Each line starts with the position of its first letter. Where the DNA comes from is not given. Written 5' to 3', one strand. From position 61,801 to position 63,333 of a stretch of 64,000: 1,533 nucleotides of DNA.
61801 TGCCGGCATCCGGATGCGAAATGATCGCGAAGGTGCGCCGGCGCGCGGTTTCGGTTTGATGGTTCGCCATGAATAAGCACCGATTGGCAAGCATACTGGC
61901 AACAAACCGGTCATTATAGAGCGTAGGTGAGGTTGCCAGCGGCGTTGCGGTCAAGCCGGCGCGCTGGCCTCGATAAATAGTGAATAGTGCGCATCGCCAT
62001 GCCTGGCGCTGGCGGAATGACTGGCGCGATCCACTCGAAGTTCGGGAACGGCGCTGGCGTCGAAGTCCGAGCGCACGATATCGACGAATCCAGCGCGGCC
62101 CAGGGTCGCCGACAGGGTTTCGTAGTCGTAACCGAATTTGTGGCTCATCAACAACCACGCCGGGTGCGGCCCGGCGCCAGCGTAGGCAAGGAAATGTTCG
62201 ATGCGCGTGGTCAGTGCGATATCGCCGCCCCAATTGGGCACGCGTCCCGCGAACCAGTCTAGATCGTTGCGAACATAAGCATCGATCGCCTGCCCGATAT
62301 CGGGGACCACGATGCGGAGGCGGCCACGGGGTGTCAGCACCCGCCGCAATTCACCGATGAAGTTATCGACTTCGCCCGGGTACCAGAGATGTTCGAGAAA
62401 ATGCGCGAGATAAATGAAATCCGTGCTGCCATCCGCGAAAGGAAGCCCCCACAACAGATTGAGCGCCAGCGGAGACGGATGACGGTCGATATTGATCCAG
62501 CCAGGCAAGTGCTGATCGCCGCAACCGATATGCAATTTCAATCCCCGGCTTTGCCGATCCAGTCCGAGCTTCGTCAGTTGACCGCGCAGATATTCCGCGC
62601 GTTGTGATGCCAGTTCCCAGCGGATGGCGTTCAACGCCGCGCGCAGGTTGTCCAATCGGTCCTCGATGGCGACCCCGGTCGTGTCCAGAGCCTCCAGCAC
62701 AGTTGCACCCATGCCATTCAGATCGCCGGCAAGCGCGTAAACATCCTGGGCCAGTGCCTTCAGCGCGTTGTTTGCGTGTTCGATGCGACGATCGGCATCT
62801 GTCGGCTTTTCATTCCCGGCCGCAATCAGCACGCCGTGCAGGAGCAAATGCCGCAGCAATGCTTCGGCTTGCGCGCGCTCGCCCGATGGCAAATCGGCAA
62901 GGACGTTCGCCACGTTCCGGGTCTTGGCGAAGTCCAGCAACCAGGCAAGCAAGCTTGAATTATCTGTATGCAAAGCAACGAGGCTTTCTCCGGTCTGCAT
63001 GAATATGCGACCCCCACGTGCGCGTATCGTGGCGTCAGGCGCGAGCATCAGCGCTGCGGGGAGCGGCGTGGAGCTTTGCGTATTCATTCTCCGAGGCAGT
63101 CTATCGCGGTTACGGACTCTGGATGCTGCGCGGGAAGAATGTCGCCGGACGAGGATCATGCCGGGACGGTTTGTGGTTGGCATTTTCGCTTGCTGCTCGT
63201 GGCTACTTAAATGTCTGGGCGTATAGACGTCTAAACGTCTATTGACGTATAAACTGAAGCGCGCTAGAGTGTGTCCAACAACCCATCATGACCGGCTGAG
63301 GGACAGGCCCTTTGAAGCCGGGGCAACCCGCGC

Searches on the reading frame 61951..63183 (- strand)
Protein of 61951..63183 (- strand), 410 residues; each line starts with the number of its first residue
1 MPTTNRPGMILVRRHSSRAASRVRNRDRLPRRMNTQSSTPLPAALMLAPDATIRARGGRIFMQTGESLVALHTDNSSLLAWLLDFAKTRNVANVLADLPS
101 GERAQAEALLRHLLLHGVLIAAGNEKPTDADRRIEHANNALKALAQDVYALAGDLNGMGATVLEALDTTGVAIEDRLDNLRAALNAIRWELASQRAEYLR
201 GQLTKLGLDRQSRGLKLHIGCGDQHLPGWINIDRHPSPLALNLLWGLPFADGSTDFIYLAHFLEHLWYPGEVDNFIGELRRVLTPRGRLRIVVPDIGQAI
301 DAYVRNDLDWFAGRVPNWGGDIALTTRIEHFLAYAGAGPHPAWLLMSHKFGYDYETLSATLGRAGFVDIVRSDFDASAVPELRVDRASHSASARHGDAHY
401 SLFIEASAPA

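Call 10: search_protein_families(library=pfam, proteins=[window:61951-63183:-])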
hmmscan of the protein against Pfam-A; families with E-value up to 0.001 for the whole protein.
window:61951-63183:- (410 aa): 1 family
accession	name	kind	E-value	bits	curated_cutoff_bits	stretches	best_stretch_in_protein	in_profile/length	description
PF08241.18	Methyltransf_11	-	8e-07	30.1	21.2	1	247-290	54-94/95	Methyltransferase domain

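Call 11: search_protein_families(library=ncbifam, proteins=[window:61951-63183:-])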
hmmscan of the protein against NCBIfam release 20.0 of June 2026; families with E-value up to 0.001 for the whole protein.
window:61951-63183:- (410 aa): 0 families
